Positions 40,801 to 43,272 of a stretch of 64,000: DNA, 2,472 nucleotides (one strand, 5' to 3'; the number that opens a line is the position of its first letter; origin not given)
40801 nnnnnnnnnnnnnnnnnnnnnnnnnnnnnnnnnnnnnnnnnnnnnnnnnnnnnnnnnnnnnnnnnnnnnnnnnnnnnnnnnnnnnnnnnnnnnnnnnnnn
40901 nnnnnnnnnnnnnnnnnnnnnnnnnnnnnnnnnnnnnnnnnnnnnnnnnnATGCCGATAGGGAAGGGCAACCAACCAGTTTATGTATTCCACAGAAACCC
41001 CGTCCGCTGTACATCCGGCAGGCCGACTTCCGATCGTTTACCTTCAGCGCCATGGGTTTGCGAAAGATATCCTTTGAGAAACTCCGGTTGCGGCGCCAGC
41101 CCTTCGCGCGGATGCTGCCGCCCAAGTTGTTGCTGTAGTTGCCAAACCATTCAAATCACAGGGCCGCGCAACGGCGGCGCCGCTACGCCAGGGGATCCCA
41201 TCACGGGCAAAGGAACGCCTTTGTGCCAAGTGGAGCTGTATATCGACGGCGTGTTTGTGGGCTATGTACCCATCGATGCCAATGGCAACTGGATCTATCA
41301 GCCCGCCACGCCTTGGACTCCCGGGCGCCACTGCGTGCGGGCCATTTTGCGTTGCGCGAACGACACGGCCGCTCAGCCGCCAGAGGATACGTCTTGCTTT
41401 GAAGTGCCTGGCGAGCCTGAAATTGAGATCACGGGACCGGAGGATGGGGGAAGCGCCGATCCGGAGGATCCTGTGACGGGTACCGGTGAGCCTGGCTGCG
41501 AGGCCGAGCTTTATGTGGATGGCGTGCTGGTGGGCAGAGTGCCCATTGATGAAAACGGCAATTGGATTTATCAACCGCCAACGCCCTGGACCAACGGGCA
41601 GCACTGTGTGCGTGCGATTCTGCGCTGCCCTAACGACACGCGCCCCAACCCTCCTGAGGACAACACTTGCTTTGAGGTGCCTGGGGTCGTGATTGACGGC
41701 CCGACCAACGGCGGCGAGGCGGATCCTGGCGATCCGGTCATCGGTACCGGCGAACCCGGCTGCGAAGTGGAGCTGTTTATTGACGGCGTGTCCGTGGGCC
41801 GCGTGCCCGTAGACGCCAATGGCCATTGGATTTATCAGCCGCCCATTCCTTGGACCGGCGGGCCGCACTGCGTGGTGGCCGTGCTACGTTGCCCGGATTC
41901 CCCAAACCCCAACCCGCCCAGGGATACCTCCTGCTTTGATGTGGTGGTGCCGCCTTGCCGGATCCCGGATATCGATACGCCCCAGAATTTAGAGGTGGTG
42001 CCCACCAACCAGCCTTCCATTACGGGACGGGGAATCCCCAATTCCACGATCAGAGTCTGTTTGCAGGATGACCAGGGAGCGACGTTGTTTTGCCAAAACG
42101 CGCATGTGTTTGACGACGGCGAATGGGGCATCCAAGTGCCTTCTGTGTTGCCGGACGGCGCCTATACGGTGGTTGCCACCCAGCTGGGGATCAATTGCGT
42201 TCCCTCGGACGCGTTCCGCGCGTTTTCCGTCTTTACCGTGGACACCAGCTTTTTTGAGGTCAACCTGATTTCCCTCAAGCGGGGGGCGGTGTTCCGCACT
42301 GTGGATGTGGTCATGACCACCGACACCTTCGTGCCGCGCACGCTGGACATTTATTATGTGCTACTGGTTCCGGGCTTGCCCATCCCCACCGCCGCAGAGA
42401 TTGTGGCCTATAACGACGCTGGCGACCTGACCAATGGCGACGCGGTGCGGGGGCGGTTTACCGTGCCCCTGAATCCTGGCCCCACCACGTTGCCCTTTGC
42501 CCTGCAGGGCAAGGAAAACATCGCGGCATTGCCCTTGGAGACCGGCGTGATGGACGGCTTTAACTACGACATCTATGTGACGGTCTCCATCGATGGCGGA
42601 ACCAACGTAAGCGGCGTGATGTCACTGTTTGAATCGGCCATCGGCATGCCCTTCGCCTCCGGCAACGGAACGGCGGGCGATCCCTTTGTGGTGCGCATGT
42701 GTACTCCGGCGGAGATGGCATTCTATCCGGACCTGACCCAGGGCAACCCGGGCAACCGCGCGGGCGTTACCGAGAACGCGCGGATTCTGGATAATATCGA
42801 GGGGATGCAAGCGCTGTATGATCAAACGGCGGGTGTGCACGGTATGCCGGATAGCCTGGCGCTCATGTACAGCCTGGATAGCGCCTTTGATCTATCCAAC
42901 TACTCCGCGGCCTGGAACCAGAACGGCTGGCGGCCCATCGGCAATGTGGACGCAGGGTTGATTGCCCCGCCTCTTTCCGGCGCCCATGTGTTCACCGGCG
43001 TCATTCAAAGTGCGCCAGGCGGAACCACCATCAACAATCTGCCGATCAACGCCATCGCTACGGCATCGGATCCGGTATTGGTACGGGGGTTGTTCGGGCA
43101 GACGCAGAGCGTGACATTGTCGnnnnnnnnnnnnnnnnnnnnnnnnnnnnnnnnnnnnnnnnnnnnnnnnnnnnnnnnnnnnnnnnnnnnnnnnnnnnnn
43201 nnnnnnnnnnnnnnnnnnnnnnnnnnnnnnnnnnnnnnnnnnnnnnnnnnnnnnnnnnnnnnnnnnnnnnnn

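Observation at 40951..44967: Orphan 1338-aa Ig-repeat / GLUG-repeat protein with no recognisable export, anchoring or partner genes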

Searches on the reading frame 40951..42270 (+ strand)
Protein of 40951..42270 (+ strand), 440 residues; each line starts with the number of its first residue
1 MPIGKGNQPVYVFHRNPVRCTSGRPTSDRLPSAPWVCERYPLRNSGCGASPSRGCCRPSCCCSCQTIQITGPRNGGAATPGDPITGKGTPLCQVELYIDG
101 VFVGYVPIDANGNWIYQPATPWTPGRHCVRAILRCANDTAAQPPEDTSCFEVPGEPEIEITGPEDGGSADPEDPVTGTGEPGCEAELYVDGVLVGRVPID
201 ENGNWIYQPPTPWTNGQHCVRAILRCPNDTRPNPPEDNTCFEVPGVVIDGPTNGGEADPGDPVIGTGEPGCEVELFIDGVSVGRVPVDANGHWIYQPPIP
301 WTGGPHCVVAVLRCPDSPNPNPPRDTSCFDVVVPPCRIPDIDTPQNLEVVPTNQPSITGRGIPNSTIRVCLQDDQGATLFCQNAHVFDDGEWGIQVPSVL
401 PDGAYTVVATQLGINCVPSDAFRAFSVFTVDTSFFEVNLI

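Call 59: predict_structure(alignment_id=A4)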
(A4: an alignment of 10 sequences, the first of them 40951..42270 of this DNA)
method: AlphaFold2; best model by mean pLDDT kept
length: 440 residues; sequences in the alignment: 10
mean_pLDDT: 77.0   pTM: 0.41
mean pLDDT of the five models: 77.0, 73.9, 73.3, 73.3, 72.3
residues with pLDDT >= 90: 164; 70-90: 172; 50-70: 37; < 50: 67
segments of 3 or more residues with pLDDT < 50: 1-62, 436-440
pLDDT, mean of each block of 10 residues (from residue 1): 27 27 27 30 29 34 75 86 94 94 95 93 89 85 91 81 83 91 94 95 92 87 89 89 89 88 92 94 94 89 90 82 91 71 61 78 80 86 83 81 82 61 67 51
secondary structure, 60 per line:
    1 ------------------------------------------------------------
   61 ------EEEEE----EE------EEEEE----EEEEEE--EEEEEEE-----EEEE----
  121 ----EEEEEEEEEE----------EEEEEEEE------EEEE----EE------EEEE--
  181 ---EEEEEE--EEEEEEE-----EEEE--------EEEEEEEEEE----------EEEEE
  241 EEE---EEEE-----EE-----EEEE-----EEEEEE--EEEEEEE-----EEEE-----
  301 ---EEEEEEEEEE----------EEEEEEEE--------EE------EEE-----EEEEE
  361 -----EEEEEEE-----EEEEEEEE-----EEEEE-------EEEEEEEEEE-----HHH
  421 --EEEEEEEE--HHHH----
elements in order: E67-71 E84-88 E93-98 E101-107 E113-116 E125-134 E145-152 E159-162 E175-178 E184-189 E192-198 E204-207 E216-225 E236-243 E247-250 E263-266 E272-277 E280-286 E292-295 E304-313 E324-331 E348-350 E356-360 E366-372 E378-385 E391-395 E403-412 E423-430 H433-436

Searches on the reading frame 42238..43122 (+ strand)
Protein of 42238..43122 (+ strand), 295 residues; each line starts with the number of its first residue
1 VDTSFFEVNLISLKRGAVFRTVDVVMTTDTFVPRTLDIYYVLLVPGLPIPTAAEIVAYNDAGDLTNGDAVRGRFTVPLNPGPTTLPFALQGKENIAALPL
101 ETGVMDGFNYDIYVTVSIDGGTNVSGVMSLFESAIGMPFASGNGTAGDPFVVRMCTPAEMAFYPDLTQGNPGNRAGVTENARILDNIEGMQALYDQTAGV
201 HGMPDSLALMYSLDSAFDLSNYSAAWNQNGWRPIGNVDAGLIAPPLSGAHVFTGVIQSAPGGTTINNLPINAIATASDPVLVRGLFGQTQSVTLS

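Call 56: search_protein_representatives(alignment_id=A3)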
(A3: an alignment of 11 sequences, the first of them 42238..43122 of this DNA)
Query: 11 sequences, 292 profile positions. Proteins with E-value up to 0.001 (for the whole library): 112; up to 1e-10: 41; up to 1e-30: 29. The best 112 are listed.
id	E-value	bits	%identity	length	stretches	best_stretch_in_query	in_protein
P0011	8.8e-134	461.7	-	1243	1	1-291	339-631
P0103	1.4e-130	451.1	-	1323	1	6-291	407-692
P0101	7.3e-129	445.5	-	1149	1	1-291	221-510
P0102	1.1e-123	428.5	-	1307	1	2-291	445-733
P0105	1.9e-115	401.5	-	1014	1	6-291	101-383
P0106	1.3e-113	395.4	-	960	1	2-292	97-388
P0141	2.2e-113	394.7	-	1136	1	8-291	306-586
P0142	6.9e-113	393.1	-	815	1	4-291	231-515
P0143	3.9e-104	364.4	-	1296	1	5-291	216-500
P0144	3.8e-97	341.4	-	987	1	6-292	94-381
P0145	3.1e-93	328.6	-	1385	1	3-291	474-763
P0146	1.3e-90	320.0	-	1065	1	7-291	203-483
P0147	5.5e-89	314.6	-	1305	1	5-291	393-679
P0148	3.8e-88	311.9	-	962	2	1-291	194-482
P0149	1.5e-87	309.9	-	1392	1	6-292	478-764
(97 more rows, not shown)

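Call 61: search_protein_families(library=pfam, proteins=[P0143, P0141], max_evalue=0.1)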
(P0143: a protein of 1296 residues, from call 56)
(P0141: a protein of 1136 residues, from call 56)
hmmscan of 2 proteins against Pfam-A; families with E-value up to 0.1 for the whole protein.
P0143 (1296 aa): 2 families
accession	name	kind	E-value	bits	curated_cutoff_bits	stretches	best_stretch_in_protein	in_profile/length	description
PF07581.17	Glug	-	9.6e-08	32.4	20.5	3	917-945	1-28/28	The GLUG motif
PF19077.6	Big_13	-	0.0011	19.9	27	1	138-195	23-83/102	Bacterial Ig-like domain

P0141 (1136 aa): 3 families
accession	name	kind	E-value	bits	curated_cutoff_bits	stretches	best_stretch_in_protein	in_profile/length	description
PF01391.23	Collagen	-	4.9e-08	33.1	27.2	1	64-114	9-59/60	Collagen triple helix repeat (20 copies)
PF19077.6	Big_13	-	2.7e-06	28.2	27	1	225-279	30-83/102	Bacterial Ig-like domain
PF17936.7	Big_6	-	1.9e-05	25.2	27.6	2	223-283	14-72/83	Bacterial Ig domain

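Call 73: find_encoding_contigs(protein=P0143, flank=10000, max_places=3)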
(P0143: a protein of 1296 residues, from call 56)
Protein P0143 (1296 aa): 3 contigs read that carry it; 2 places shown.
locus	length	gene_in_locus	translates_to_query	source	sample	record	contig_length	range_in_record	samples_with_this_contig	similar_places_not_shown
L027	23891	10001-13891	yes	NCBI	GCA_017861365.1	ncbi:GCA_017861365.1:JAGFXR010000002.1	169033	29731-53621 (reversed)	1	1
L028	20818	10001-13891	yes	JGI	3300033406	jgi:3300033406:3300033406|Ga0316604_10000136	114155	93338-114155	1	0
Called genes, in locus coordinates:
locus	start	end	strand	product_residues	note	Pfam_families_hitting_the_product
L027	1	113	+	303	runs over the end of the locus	PF12911:OppC_N, PF00528:BPD_transp_1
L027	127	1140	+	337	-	PF00005:ABC_tran, PF13304:AAA_21 (faint), PF08352:oligo_HPY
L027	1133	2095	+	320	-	PF00005:ABC_tran, PF13166:AAA_13 (faint), PF13304:AAA_21 (faint), PF08352:oligo_HPY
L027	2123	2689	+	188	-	-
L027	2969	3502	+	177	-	-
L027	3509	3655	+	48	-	-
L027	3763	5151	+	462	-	PF04055:Radical_SAM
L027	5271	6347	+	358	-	PF08240:ADH_N, PF16912:Glu_dehyd_C (weak), PF00107:ADH_zinc_N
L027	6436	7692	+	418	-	PF00079:Serpin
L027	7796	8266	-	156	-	PF12900:Pyridox_ox_2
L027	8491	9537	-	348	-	PF26595:A_ENA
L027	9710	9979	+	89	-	PF26595:A_ENA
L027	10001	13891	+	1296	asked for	PF26595:A_ENA, PF07581:Glug (faint)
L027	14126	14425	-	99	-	PF03992:ABM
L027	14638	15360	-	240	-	PF05257:CHAP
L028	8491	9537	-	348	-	PF26595:A_ENA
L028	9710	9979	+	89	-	PF26595:A_ENA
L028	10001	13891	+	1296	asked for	PF26595:A_ENA, PF07581:Glug (faint)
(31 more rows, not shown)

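Call 74: find_encoding_contigs(protein=P0144, flank=10000, max_places=2)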
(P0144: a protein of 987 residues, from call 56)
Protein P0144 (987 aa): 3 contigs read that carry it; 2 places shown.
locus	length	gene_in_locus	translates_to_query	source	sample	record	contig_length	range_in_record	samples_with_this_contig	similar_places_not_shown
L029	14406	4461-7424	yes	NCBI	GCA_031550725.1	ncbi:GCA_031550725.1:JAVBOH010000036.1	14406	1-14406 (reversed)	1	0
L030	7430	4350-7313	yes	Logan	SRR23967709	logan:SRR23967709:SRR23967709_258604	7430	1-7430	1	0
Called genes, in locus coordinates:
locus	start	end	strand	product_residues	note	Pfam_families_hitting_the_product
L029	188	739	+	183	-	PF21820:DUF6886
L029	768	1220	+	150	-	PF08922:DUF1905, PF13376:OmdA (weak)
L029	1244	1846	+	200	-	-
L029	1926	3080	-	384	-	PF00144:Beta-lactamase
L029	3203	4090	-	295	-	PF02588:YitT_membrane, PF10035:DUF2179 (weak)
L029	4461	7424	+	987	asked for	PF26595:A_ENA, PF07581:Glug (faint)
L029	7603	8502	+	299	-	PF23023:Anti-Pycsar_Apyc1, PF00753:Lactamase_B, PF12706:Lactamase_B_2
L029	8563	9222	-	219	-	PF01895:PhoU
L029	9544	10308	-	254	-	PF00005:ABC_tran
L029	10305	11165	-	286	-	PF00528:BPD_transp_1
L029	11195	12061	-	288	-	PF00528:BPD_transp_1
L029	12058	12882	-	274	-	PF12849:PBP_like_2, PF13531:SBP_bac_11, PF12727:PBP_like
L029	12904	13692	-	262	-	PF20703:nSTAND1 (weak), PF00005:ABC_tran, PF02463:SMC_N (faint), PF13304:AAA_21 (faint)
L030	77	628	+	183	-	PF21820:DUF6886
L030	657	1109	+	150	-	PF08922:DUF1905, PF13376:OmdA (weak)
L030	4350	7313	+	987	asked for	PF26595:A_ENA, PF07581:Glug (faint)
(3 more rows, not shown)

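Call 77: find_encoding_contigs(protein=P0141, flank=8000, max_places=2)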
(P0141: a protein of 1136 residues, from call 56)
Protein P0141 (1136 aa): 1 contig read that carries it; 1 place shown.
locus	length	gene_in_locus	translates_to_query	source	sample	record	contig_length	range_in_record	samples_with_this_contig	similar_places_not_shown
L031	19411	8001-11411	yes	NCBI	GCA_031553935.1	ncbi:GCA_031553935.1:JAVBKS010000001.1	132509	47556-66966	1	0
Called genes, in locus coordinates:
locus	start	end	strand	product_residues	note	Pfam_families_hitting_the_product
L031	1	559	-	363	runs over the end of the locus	PF02481:DNA_processg_A, PF18306:LDcluster4 (faint), PF17782:WHD_DprA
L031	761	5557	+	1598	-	PF13188:PAS_8 (weak), PF00512:HisKA, PF02518:HATPase_c, PF00072:Response_reg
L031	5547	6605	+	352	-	PF00072:Response_reg, PF13487:HD_5, PF01966:HD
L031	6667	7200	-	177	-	-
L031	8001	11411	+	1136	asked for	PF01391:Collagen, PF17936:Big_6 (faint), PF19077:Big_13 (faint)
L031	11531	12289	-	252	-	PF00460:Flg_bb_rod, PF22692:LlgE_F_G_D1, PF06429:Flg_bbr_C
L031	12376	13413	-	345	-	PF06723:MreB_Mbl, PF00022:Actin (faint), PF00012:HSP70, PF06277:EutA (weak), PF14450:FtsA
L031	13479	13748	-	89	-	PF12116:SpoIIID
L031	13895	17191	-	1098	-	PF00497:SBP_bac_3 (weak), PF00989:PAS (weak), PF08448:PAS_4, PF13426:PAS_9, PF00512:HisKA, PF02518:HATPase_c, PF00072:Response_reg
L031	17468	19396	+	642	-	PF00512:HisKA, PF02518:HATPase_c, PF00072:Response_reg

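Call 87: find_related_loci(query=A3, collection=metagenome_contigs, flank=6000)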
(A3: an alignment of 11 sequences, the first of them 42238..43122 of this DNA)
Query A3 (295 aa) in metagenome_contigs; peptide patterns used: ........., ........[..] (x = any residue, [..] = any of these).
106 stretches matched a pattern; 2 encode a relative of the query (tblastn E <= 1e-3); 2 distinct loci.
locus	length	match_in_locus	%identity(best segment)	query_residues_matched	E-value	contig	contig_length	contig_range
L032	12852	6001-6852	45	6-294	4e-72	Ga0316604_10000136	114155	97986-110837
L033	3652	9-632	44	82-287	1e-46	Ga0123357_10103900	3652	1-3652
